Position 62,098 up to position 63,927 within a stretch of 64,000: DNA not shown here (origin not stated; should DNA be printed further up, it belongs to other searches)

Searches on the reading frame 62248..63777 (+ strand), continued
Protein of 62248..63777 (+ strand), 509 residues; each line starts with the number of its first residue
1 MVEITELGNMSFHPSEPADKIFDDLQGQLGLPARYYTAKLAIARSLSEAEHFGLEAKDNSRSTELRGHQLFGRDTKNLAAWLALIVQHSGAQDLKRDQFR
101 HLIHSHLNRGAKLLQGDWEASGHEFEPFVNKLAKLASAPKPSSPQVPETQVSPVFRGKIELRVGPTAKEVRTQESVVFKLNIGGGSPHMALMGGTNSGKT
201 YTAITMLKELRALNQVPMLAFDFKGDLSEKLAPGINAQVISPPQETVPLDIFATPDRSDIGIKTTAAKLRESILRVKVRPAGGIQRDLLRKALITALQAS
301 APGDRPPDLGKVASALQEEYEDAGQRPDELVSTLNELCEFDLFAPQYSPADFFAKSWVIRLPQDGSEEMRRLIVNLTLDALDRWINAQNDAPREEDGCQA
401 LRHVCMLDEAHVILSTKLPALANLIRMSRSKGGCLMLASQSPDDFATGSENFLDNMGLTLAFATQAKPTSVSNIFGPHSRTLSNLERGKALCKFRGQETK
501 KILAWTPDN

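Call 25: list_cluster_members(proteins=[P0001, P0029])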
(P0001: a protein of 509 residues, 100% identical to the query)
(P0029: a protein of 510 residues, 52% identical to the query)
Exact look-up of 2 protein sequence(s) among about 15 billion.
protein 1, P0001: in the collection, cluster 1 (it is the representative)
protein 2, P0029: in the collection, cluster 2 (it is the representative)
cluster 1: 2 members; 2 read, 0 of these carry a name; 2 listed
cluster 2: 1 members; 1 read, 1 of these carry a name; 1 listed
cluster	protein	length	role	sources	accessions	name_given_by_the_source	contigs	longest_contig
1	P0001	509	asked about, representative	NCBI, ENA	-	-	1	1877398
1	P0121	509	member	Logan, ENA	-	-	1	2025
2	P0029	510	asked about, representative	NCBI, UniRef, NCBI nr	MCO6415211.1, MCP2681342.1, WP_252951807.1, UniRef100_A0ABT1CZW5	DndE family protein [Siccirubricoccus sp. KC 17139] | DndE family protein n=1 Tax=Siccirubricoccus soli TaxID=2899147 RepID=A0ABT1CZW5_9PROT | DndE family protein [Siccirubricoccus soli]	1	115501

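Call 33: find_related_loci(query=A1, collection=metagenome_contigs, flank=10000)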
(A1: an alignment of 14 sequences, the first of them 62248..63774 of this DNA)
Query A1 (509 aa) in metagenome_contigs; peptide patterns used: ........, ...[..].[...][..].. (x = any residue, [..] = any of these).
261 stretches matched a pattern; 68 encode a relative of the query (tblastn E <= 1e-3); 68 distinct loci.
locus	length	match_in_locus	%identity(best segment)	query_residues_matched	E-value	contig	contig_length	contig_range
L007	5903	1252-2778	51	1-507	2e-160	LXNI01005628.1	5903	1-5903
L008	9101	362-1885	52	2-507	9e-159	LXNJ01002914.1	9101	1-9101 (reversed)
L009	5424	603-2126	51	2-507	7e-161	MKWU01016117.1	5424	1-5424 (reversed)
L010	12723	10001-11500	50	6-506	9e-157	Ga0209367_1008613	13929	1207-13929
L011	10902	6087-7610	50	1-506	1e-153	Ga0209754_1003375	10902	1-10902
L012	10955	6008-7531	50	1-506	1e-153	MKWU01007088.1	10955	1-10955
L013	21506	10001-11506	50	4-507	9e-152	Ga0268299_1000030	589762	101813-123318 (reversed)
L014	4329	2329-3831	52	9-507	3e-155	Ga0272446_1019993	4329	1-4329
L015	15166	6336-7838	49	1-505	4e-150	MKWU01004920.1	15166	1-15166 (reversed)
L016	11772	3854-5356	49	1-505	4e-150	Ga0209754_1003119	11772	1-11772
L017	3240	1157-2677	51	2-507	1e-156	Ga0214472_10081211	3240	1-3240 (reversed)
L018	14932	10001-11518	48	2-505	6e-150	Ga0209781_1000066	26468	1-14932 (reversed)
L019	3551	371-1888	50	2-507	1e-153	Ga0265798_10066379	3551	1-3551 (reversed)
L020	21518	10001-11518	46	4-505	2e-134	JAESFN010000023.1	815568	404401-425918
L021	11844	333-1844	45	2-505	4e-133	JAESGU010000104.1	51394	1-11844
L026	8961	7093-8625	42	2-505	2e-117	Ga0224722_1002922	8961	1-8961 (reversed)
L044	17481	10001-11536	38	2-507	5e-105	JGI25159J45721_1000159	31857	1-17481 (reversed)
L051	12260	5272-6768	41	4-506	1e-97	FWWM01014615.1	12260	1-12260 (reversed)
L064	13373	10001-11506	39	2-505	7e-90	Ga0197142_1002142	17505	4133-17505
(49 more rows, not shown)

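Call 34: find_related_loci(query=A1, collection=viral_contigs, flank=10000)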
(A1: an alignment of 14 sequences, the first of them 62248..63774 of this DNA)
Query A1 (509 aa) in viral_contigs; peptide patterns used: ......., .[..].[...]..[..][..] (x = any residue, [..] = any of these).
53 stretches matched a pattern, but none encodes a relative of the query by tblastn (E <= 1e-3).

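Call 37: search_protein_families(library=pfam, proteins=[L007:2878-3366:+, L007:3357-4634:+, L002:11558-12103:+, L002:12100-13335:+, L001:11757-12914:-, L044:11574-11897:-, L051:430-1779:+, L026:1651-3114:+, L064:5852-8530:+, L021:6768-9275:+], max_evalue=0.01)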
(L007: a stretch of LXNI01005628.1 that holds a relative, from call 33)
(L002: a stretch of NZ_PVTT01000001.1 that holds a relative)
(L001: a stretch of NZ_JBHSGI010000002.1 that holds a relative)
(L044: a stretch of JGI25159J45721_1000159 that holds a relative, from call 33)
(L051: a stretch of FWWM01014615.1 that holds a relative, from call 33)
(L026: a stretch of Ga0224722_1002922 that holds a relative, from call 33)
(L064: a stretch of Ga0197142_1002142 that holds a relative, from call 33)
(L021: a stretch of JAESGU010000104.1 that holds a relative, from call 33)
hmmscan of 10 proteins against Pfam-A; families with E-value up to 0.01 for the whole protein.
L007:2878-3366:+ (162 aa): 0 families

L007:3357-4634:+ (425 aa): 1 family
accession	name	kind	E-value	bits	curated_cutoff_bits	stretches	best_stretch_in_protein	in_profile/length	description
PF14072.11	DndB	-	4.9e-25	88.7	29.1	1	9-265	1-221/338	DNA-sulfur modification-associated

L002:11558-12103:+ (181 aa): 0 families

L002:12100-13335:+ (411 aa): 1 family
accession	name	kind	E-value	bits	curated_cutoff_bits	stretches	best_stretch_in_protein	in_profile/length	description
PF14072.11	DndB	-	2.7e-10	40.3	29.1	1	12-207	3-166/338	DNA-sulfur modification-associated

L001:11757-12914:- (385 aa): 9 families
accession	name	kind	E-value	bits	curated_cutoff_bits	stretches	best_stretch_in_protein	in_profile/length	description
PF13649.12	Methyltransf_25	-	3.3e-16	60.2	27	1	227-322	1-97/97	Methyltransferase domain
PF13489.12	Methyltransf_23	-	4.5e-15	56.2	27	1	210-327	7-117/164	Methyltransferase domain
PF08241.18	Methyltransf_11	-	9.5e-15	55.5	21.2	1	228-325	1-94/95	Methyltransferase domain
PF08242.18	Methyltransf_12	-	1.6e-12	48.4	30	1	228-323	1-97/98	Methyltransferase domain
PF05724.17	TPMT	-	4.3e-06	27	26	1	205-368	19-195/218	Thiopurine S-methyltransferase (TPMT)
PF13847.12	Methyltransf_31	-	0.00024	21.2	27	1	225-326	5-109/145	Methyltransferase domain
PF09243.16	Rsm22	-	0.0022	17.9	23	1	212-314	23-128/275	Mitochondrial small ribosomal subunit Rsm22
PF06080.18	DUF938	-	0.0044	17.2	27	0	211-248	13-50/202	Protein of unknown function (DUF938)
PF03848.20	TehB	-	0.0064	16.4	20.4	0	223-322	30-128/193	Tellurite resistance protein TehB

L044:11574-11897:- (107 aa): 1 family
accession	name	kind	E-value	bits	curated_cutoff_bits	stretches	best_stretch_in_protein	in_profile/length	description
PF01206.22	TusA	-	9.9e-21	73.8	28.6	1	37-105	2-70/70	Sulfurtransferase TusA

L051:430-1779:+ (449 aa): 0 families

L026:1651-3114:+ (487 aa): 3 families
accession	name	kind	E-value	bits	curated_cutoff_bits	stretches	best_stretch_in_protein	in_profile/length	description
PF00239.26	Resolvase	-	2.4e-39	135.2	23.3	1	64-216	2-145/145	Resolvase, N terminal domain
PF07508.19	Recombinase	-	6.1e-15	55.8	21.1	1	239-322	4-101/102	Recombinase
PF13408.12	Zn_ribbon_recom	-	1.7e-07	31.9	25.3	1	338-398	1-58/58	Recombinase zinc beta ribbon domain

L064:5852-8530:+ (892 aa): 0 families

L021:6768-9275:+ (835 aa): 1 family
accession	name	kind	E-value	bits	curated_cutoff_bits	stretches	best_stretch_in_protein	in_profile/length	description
PF13489.12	Methyltransf_23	-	4.6e-06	26.9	27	1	365-437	21-109/164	Methyltransferase domain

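Call 39: search_protein_representatives(protein=window:62248-63774:+)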
Query: 509 residues. Proteins with E-value up to 0.001 (for the whole library): 568; up to 1e-10: 230; up to 1e-30: 87. The best 150 are listed.
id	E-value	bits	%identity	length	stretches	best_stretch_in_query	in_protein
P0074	2.2e-150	518.5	52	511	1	2-506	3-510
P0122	2.1e-123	429.5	52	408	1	106-506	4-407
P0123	4.9e-109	382.2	44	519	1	1-506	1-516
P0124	1.8e-101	357.2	39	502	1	4-505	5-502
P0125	1.8e-97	344.0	51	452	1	112-468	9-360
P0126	3.0e-97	343.3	38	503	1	4-505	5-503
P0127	2.4e-93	330.4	38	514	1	4-506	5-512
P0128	2.9e-93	330.1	38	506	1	4-508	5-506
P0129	2.3e-89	317.3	39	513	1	3-505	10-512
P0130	2.9e-81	290.6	36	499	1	4-498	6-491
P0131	8.2e-81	289.1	35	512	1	4-505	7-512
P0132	2.7e-80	287.3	35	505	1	3-505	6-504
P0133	2.8e-78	280.7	58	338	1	268-506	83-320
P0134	4.3e-78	280.1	37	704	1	10-498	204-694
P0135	1.1e-77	278.7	35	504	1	2-505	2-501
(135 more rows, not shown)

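Call 43: search_solved_structures(query=A1, max_evalue=0.01, show_alignments=2)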
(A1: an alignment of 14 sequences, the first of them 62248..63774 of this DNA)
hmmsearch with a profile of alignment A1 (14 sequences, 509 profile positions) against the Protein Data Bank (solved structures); distinct sequences matched with E-value up to 0.01: 4.
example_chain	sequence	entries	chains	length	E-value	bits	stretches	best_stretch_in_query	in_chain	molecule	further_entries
7es4_A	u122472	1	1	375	1.2e-08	37.1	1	193-455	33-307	DNA phosphorothioation-dependent restriction protein DptH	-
4d2i_A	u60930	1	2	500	8.8e-07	30.9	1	176-463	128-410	HERA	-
11kk_A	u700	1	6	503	1.5e-06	30.2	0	405-493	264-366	HerA like helicase YjgR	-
8wiv_A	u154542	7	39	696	2.5e-06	29.4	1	190-254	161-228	Helicase HerA central domain-containing protein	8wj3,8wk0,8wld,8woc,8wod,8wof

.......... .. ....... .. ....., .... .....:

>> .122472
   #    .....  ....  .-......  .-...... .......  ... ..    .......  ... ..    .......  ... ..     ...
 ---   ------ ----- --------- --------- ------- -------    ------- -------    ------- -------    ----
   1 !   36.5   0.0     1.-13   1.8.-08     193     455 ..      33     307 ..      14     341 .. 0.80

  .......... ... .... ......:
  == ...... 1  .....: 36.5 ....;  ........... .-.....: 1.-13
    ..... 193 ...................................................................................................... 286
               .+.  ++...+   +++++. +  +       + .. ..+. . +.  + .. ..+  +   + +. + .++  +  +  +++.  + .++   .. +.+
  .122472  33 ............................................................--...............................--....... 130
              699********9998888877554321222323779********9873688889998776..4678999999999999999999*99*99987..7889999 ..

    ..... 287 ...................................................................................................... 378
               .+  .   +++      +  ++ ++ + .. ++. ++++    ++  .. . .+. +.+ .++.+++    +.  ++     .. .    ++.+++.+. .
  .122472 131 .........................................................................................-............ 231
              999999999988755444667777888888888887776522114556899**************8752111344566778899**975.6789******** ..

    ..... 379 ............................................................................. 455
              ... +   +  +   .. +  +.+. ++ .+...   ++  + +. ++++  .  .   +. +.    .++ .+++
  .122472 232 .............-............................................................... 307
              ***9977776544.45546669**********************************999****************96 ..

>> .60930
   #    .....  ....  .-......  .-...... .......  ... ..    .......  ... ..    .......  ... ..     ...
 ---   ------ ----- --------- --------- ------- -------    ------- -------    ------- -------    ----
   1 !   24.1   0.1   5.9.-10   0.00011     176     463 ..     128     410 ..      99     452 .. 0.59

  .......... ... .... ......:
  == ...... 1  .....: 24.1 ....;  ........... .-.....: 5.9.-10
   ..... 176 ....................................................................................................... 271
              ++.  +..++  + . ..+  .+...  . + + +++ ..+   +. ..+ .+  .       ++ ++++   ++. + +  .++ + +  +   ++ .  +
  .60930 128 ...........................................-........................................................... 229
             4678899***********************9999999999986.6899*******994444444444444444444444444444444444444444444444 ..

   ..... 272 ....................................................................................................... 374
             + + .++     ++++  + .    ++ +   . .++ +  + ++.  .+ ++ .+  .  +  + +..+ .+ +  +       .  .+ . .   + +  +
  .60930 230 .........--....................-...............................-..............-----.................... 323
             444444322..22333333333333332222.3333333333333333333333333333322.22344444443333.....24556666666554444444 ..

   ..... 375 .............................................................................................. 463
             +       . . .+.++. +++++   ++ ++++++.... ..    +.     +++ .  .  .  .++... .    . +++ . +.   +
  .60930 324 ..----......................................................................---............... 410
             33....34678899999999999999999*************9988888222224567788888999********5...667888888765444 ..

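Call 56: predict_structure(alignment_id=A2)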
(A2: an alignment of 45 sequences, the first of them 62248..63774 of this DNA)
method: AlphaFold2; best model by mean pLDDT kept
length: 509 residues; sequences in the alignment: 45
mean_pLDDT: 87.8   pTM: 0.69
mean pLDDT of the five models: 87.8, 82.7, 82.7, 82.5, 82.1
residues with pLDDT >= 90: 295; 70-90: 172; 50-70: 30; < 50: 12
segments of 3 or more residues with pLDDT < 50: 139-149
pLDDT, mean of each block of 10 residues (from residue 1): 85 92 93 91 87 61 88 90 88 86 92 96 92 72 39 83 96 96 92 90 95 92 90 95 94 88 92 85 90 91 77 94 90 87 93 96 88 94 92 91 93 82 89 94 73 90 75 86 90 94 87
secondary structure, 60 per line:
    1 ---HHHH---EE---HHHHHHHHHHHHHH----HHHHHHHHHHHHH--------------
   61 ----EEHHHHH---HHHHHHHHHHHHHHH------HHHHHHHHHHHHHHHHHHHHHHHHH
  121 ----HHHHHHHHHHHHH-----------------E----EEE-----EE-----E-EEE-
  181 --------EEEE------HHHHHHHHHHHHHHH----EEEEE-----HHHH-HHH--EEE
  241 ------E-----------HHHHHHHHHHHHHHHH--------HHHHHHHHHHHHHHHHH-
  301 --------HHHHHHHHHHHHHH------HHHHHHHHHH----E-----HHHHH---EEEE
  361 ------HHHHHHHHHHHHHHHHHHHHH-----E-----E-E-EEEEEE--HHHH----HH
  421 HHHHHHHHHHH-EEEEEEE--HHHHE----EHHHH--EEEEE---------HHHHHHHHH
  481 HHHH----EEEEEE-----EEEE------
elements in order: H4-7 H16-29 H34-46 H67-71 H75-89 H96-120 H125-137 E160-162 E177-179 E189-192 H199-213 E218-222 H228-231 E238-240 H259-274 H283-299 H309-322 H329-338 H349-353 E357-360 H367-387 E403-408 H411-414 H419-431 E433-439 H442-445 H452-455 E458-462 H472-484 E489-494 E500-503

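Call 59: fold_search(model_id=the predicted structure, library=pdb)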
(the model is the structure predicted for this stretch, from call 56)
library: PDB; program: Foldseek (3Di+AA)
matches with E <= 10: 1211; with E <= 0.001: 110
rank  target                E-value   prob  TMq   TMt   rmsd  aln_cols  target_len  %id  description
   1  7es4                  2.9e-17  1.00  0.59  0.79   4.1       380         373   17  the crystral structure of DndH-C-domain (released 2022-05-11)
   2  4d2i_B                2.5e-11  1.00  0.46  0.50   6.1       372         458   18  Crystal structure of the HerA hexameric DNA translocase from Sulfolobus solfataricus bound to AMP-PNP (released 2014-12-03)
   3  4d2i_A                5.5e-11  1.00  0.48  0.52   5.7       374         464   18  Crystal structure of the HerA hexameric DNA translocase from Sulfolobus solfataricus bound to AMP-PNP (released 2014-12-03)
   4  4ag6_A                7.5e-11  1.00  0.53  0.71   4.3       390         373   18  Structure of VirB4 of Thermoanaerobacter pseudethanolicus (released 2012-07-04)
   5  4ag6_B                7.9e-11  1.00  0.52  0.68   5.8       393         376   16  Structure of VirB4 of Thermoanaerobacter pseudethanolicus (released 2012-07-04)
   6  4ag5_B                4.5e-10  1.00  0.51  0.67   6.2       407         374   17  Structure of VirB4 of Thermoanaerobacter pseudethanolicus (released 2012-07-04)
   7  4ag5_A                8.0e-10  1.00  0.53  0.71   5.6       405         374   18  Structure of VirB4 of Thermoanaerobacter pseudethanolicus (released 2012-07-04)
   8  1e9s_D                3.2e-09  1.00  0.47  0.56  10.1       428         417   14  Bacterial conjugative coupling protein TrwBdeltaN70. Unbound monoclinic form. (released 2001-02-06)
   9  1e9s_G                4.4e-09  1.00  0.46  0.54  10.4       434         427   13  Bacterial conjugative coupling protein TrwBdeltaN70. Unbound monoclinic form. (released 2001-02-06)
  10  1e9s_J                4.6e-09  1.00  0.48  0.56  10.0       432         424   14  Bacterial conjugative coupling protein TrwBdeltaN70. Unbound monoclinic form. (released 2001-02-06)
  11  1e9s_E                5.4e-09  1.00  0.48  0.56  10.3       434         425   14  Bacterial conjugative coupling protein TrwBdeltaN70. Unbound monoclinic form. (released 2001-02-06)
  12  1e9s_L                5.6e-09  1.00  0.47  0.55  10.2       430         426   15  Bacterial conjugative coupling protein TrwBdeltaN70. Unbound monoclinic form. (released 2001-02-06)
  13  1e9s_F                6.3e-09  1.00  0.46  0.54  10.5       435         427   13  Bacterial conjugative coupling protein TrwBdeltaN70. Unbound monoclinic form. (released 2001-02-06)
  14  9c1m_M                7.3e-09  1.00  0.43  0.38   8.6       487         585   11  HerA-DUF assembly 1 (released 2025-06-04)
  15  9x1m_A                8.5e-09  1.00  0.46  0.41   6.5       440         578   14  The cryo-EM structure of HerA-NurA complex with AMPPNP and dsDNA from Thermococcus kodakarensis (released 2026-02-04)
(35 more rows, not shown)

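Call 65: search_protein_families(library=padloc, proteins=[L007:2878-3366:+, L007:3357-4634:+, L002:11558-12103:+, L002:12100-13335:+, L001:11757-12914:-, L051:430-1779:+, L064:5852-8530:+, L021:6768-9275:+], max_evalue=0.001)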
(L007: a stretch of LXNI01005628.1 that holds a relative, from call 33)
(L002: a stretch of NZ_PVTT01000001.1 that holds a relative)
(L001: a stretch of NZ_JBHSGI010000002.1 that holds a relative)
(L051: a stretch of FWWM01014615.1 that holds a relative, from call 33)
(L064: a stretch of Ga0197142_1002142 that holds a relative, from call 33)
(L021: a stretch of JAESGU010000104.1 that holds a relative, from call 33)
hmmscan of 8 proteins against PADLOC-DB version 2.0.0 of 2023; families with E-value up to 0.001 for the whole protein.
L007:2878-3366:+ (162 aa): 0 families

L007:3357-4634:+ (425 aa): 1 family
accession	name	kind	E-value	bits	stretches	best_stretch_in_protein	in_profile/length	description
PDLC02658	DndB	-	4.6e-18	63.4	1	10-257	8-226/356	DndB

L002:11558-12103:+ (181 aa): 0 families

L002:12100-13335:+ (411 aa): 1 family
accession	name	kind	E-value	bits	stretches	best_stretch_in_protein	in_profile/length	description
PDLC02811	DpdB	-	1.7e-22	77.7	1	8-277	5-246/370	DpdB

L001:11757-12914:- (385 aa): 1 family
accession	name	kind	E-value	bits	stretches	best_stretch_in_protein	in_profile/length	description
PDLC04134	mad2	-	5.4e-17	59.8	1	214-329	282-397/492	mads_2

L051:430-1779:+ (449 aa): 0 families

L064:5852-8530:+ (892 aa): 0 families

L021:6768-9275:+ (835 aa): 0 families
